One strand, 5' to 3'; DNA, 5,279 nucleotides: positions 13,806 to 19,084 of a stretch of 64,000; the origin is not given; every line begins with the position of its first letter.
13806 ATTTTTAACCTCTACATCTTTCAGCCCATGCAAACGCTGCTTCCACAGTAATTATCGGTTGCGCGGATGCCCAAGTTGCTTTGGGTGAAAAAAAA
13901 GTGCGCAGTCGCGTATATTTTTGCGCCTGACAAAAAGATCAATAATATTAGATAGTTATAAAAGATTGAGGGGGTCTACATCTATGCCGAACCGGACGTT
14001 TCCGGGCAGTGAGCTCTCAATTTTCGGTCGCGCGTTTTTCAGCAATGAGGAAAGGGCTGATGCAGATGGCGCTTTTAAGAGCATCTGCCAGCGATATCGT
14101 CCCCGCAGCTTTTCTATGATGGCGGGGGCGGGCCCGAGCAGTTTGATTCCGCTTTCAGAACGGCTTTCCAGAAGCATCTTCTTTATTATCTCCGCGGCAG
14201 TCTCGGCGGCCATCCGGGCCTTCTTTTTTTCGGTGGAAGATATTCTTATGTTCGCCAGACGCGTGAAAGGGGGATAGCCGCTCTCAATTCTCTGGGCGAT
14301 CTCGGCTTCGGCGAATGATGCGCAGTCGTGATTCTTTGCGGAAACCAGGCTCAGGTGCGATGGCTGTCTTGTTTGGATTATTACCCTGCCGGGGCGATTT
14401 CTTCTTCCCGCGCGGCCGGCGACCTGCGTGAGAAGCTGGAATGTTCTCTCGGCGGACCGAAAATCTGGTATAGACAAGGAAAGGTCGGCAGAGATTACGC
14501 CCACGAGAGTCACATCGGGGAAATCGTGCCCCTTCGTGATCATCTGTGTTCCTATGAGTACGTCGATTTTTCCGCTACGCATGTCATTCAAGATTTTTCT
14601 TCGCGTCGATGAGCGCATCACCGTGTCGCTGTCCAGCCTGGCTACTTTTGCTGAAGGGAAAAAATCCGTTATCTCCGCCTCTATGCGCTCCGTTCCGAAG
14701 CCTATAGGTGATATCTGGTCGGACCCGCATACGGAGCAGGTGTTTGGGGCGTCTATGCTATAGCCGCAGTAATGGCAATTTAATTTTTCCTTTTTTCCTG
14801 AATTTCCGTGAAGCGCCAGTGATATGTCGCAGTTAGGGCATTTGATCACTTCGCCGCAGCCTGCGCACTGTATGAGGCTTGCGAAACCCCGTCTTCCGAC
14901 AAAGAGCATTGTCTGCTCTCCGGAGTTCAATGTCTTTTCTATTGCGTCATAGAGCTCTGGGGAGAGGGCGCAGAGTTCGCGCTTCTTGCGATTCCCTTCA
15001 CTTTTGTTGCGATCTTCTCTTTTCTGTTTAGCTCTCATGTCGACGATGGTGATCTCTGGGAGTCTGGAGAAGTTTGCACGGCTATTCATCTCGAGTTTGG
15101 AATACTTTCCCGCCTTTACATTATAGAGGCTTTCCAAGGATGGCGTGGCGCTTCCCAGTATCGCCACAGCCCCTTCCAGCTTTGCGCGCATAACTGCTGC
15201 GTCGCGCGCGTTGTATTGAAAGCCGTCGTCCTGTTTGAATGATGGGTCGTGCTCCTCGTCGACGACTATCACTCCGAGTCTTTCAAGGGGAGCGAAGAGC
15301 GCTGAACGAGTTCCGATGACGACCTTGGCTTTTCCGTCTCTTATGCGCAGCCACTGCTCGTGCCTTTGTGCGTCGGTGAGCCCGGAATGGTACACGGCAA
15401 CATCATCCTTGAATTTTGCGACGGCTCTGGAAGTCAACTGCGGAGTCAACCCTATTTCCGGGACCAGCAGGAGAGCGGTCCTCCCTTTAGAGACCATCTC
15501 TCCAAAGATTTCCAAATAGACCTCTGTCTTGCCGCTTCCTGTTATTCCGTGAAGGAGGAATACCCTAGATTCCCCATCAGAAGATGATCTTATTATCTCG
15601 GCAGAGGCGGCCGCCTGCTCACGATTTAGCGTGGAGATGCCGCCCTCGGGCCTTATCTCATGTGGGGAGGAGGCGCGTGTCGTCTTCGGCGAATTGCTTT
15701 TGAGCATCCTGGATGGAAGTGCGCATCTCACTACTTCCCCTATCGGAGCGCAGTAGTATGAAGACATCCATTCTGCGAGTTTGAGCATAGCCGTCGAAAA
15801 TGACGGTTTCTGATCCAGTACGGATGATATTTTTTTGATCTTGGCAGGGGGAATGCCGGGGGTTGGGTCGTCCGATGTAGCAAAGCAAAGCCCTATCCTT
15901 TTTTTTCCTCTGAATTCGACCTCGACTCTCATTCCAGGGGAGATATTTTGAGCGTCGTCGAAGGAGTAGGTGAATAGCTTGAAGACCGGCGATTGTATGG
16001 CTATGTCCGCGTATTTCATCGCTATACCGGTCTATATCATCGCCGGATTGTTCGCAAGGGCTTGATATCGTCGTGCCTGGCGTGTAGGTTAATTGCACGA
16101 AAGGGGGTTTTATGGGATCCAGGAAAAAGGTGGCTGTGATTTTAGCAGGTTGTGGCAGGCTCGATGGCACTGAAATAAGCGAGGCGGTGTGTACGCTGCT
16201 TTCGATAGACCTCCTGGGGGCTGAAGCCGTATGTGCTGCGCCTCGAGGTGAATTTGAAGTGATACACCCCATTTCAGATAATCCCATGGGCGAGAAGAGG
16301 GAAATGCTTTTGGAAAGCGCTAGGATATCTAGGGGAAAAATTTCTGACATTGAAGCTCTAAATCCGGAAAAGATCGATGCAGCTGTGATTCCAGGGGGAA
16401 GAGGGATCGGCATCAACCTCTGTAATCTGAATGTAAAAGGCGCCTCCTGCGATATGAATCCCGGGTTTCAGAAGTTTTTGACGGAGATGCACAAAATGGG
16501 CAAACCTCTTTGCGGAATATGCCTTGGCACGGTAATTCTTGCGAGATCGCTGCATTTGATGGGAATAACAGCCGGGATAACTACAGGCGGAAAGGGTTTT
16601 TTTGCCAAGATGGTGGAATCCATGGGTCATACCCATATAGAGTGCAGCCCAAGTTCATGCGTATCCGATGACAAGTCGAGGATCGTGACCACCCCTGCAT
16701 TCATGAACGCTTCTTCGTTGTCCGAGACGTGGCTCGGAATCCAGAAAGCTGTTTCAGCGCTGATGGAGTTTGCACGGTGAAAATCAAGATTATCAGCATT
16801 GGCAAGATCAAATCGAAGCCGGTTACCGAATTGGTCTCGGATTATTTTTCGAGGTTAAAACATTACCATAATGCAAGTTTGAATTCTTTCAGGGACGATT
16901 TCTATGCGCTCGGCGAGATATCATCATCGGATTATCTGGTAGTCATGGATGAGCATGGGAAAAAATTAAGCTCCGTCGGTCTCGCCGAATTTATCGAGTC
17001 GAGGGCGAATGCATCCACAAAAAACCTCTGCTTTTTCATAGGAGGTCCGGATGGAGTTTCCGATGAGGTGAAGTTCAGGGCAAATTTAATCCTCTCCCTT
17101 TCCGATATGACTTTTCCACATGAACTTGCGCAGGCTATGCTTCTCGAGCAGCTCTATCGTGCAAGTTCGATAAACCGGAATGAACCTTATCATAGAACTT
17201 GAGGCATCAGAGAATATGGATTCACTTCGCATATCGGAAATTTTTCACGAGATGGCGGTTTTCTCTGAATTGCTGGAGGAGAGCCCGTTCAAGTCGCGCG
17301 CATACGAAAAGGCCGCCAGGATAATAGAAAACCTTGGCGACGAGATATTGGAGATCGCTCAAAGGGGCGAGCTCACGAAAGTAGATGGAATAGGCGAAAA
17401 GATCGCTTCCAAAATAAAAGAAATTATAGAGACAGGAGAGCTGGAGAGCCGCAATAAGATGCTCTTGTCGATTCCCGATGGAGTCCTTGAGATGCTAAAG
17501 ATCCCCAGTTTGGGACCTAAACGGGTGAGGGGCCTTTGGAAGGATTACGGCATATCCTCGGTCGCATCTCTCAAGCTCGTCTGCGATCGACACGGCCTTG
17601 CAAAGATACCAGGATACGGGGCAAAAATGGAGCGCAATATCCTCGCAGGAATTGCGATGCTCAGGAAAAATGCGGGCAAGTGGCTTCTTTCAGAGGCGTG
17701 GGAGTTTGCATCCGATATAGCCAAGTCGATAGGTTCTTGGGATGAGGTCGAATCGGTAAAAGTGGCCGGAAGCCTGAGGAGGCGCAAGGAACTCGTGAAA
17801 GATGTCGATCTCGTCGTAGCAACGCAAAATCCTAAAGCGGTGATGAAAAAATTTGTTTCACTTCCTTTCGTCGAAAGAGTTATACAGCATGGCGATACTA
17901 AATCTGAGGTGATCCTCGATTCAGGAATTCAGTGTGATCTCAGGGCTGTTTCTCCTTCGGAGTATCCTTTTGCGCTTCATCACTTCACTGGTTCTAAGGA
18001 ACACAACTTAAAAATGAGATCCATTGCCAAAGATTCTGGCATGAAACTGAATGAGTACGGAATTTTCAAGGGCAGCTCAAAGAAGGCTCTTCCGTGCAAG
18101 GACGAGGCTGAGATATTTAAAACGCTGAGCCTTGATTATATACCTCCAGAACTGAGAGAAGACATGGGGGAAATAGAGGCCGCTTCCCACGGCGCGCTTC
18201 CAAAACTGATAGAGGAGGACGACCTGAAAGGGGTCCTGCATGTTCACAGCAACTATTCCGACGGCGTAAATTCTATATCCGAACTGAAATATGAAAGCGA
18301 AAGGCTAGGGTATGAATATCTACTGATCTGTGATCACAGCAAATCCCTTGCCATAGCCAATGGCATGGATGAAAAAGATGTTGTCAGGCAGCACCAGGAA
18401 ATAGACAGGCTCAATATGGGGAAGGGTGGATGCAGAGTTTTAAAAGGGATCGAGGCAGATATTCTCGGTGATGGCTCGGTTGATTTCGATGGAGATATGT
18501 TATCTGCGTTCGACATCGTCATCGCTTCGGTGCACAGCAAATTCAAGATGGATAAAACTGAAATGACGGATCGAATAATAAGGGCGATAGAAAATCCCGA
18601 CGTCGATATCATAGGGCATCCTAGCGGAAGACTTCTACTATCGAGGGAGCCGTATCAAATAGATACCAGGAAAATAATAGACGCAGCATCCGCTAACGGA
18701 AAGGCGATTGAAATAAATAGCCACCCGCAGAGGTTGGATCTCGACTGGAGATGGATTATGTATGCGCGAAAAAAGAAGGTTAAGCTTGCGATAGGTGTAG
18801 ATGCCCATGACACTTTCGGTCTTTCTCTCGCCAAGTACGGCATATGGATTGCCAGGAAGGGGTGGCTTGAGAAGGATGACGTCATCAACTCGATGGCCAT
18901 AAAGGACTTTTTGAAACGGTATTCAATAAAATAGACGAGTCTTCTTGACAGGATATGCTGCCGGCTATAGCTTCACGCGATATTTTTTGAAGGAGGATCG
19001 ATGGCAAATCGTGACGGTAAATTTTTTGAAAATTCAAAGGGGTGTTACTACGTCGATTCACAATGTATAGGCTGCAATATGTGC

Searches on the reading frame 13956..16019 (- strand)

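Call 72: search_protein_families(library=pfam, proteins=[window:13956-16019:-], max_evalue=0.00001)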
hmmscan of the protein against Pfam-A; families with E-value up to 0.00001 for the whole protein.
window:13956-16019:- (687 aa): 6 families
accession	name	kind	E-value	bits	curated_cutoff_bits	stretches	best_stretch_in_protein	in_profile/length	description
PF17764.6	PriA_3primeBD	-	1.5e-26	92.5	22.7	1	5-102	1-96/96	3'DNA-binding domain (3'BD)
PF18074.6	PriA_C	-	1.9e-25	89.9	26.9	1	584-683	1-95/95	Primosomal protein N C-terminal domain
PF00270.35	DEAD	-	2.6e-15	57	26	1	136-298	5-164/167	DEAD/DEAH box helicase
PF00271.37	Helicase_C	-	4.5e-14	53.1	23.5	1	451-540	31-109/110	Helicase conserved C-terminal domain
PF04851.21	ResIII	-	2.3e-12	47.6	22.5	1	130-262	3-140/164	Type III restriction enzyme, res subunit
PF18319.7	Zn_ribbon_PriA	-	6.8e-08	32.8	26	1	394-421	1-25/27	PriA DNA helicase Cys-rich region (CRR) domain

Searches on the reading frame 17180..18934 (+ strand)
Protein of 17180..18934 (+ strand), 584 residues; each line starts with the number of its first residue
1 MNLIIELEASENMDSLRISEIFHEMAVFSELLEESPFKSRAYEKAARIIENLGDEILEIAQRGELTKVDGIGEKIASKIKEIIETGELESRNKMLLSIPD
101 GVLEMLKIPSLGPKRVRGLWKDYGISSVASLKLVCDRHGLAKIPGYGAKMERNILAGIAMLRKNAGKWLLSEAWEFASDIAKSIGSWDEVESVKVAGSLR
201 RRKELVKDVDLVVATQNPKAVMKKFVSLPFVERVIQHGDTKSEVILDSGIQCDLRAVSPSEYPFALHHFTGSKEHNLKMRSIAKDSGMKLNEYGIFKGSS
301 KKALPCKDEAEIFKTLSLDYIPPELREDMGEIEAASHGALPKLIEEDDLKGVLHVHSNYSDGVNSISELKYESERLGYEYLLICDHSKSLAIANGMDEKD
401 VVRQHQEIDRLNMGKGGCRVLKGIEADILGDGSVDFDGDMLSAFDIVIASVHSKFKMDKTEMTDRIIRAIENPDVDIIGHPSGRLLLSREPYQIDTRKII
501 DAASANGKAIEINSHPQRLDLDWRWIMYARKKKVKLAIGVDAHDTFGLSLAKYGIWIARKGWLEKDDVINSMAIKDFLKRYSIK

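Call 72: search_protein_families(library=pfam, proteins=[window:17180-18934:+], max_evalue=0.00001)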
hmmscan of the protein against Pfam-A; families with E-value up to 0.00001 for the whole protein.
window:17180-18934:+ (584 aa): 4 families
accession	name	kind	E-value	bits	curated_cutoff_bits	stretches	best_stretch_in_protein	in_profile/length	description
PF14791.11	DNA_pol_B_thumb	-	7.4e-26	90.2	25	1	265-327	1-63/63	DNA polymerase beta thumb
PF14716.13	HHH_8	-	3.7e-17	62.9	30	1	17-88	5-73/73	Helix-hairpin-helix domain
PF14520.12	HHH_5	-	1.5e-10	41.8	27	1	103-156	2-53/57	Helix-hairpin-helix domain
PF02811.25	PHP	-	9.9e-08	32.9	26.4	1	353-515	2-164/164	PHP domain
